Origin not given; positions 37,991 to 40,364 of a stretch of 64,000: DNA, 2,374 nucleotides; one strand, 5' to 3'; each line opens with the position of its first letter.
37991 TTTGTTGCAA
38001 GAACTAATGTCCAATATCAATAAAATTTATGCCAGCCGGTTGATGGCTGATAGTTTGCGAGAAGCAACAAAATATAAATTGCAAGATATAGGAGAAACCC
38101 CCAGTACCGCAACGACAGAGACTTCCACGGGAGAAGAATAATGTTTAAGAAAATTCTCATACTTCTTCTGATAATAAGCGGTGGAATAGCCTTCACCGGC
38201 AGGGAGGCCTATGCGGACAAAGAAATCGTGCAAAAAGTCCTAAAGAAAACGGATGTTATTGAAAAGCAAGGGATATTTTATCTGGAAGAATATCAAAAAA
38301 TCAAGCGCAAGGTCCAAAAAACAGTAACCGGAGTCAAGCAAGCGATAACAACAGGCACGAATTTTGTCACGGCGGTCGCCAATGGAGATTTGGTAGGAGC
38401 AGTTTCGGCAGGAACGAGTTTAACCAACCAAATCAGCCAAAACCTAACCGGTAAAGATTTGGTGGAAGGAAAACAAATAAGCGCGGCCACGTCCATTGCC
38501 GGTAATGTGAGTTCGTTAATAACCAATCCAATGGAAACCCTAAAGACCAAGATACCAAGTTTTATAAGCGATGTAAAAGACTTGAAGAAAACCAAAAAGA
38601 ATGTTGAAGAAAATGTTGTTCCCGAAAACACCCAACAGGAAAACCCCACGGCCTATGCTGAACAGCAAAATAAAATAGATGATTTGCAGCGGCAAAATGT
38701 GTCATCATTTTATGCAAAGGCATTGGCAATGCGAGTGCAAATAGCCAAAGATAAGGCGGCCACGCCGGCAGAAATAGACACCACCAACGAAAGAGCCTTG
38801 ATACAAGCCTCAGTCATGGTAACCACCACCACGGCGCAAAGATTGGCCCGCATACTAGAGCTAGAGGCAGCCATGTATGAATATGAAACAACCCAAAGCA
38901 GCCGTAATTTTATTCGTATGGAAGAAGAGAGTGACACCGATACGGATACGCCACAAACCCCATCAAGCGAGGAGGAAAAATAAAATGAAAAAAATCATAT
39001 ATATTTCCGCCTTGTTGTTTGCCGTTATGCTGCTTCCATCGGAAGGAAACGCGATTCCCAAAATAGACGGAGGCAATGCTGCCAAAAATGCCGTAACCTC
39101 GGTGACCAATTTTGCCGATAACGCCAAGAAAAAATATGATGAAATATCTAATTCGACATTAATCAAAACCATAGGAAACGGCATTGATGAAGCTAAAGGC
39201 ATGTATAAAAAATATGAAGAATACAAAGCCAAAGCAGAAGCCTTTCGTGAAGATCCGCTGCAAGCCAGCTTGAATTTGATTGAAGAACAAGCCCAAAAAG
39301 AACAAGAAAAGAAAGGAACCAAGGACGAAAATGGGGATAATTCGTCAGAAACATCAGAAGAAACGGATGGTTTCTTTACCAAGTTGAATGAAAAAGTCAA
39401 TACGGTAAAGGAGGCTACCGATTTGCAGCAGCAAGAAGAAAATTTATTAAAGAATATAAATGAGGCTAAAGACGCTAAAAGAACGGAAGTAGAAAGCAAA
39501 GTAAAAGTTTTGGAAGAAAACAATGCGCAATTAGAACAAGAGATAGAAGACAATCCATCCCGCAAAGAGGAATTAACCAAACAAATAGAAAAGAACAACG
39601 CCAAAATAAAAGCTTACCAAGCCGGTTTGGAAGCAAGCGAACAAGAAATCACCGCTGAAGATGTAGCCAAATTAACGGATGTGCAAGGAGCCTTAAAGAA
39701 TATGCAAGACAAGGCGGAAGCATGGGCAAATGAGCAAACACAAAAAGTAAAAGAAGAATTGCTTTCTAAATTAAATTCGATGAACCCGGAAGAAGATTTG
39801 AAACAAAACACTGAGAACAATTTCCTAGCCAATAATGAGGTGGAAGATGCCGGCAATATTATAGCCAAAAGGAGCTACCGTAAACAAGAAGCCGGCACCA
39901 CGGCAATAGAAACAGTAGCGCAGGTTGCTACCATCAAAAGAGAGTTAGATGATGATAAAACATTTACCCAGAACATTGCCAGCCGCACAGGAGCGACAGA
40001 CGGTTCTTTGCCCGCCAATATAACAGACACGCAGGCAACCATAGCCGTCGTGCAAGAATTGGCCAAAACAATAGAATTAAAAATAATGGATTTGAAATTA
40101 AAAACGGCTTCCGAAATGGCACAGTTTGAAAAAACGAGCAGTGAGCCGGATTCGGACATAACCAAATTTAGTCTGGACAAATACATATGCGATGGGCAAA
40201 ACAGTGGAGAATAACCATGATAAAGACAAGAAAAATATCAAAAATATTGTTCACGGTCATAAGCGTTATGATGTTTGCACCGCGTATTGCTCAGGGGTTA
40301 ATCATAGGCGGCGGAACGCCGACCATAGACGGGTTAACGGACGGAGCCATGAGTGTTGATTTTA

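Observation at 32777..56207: Single ~23-kb VirB-type T4SS operon combining Rickettsiales-like signatures with novel content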

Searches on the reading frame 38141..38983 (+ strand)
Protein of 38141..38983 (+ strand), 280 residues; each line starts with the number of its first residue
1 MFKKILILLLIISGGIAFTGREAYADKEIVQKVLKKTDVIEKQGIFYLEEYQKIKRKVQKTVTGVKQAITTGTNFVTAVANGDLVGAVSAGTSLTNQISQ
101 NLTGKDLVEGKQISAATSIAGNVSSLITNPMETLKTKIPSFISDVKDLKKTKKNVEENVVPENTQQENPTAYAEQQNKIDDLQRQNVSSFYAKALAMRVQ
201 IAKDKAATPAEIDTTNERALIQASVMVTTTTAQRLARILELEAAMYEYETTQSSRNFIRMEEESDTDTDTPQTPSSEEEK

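Call 4: search_protein_families(library=pfam, proteins=[window:38141-38983:+], max_evalue=0.01)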
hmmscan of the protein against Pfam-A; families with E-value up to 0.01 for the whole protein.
window:38141-38983:+ (280 aa): 0 families

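Call 9: search_protein_families(library=ncbifam, proteins=[window:38141-38983:+], max_evalue=0.01)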
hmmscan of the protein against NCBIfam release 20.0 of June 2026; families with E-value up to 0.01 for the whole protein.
window:38141-38983:+ (280 aa): 0 families

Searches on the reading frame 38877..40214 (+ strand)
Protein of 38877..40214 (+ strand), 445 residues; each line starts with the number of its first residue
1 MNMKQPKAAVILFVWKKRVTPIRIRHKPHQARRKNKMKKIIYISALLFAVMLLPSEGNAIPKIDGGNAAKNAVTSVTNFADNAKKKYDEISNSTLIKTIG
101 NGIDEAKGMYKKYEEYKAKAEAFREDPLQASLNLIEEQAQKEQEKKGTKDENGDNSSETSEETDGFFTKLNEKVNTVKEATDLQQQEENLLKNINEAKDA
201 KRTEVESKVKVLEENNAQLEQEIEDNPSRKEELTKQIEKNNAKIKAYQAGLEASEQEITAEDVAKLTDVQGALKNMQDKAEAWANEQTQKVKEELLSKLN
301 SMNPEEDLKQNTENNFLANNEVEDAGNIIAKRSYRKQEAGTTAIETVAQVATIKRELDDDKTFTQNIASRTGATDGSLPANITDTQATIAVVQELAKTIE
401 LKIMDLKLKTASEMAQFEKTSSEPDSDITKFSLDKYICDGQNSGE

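Call 4: search_protein_families(library=pfam, proteins=[window:38877-40214:+], max_evalue=0.01)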
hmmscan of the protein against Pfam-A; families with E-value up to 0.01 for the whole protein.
window:38877-40214:+ (445 aa): 1 family
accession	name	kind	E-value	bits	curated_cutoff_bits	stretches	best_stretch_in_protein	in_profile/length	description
PF03215.21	Rad17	-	0.0071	16.7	23.8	1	39-143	27-130/186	Rad17 P-loop domain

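Call 9: search_protein_families(library=ncbifam, proteins=[window:38877-40214:+], max_evalue=0.01)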
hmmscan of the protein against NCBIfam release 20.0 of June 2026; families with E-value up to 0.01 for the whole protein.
window:38877-40214:+ (445 aa): 0 families

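Call 62: search_protein_families(library=pfam, proteins=[window:38985-40211:+], max_evalue=1)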
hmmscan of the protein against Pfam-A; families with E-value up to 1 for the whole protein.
window:38985-40211:+ (409 aa): 1 family
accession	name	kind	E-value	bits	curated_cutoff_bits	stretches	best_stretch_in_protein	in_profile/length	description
PF11464.13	Rbsn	-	0.3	11.2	26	1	147-188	2-40/42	Rabenosyn Rab binding domain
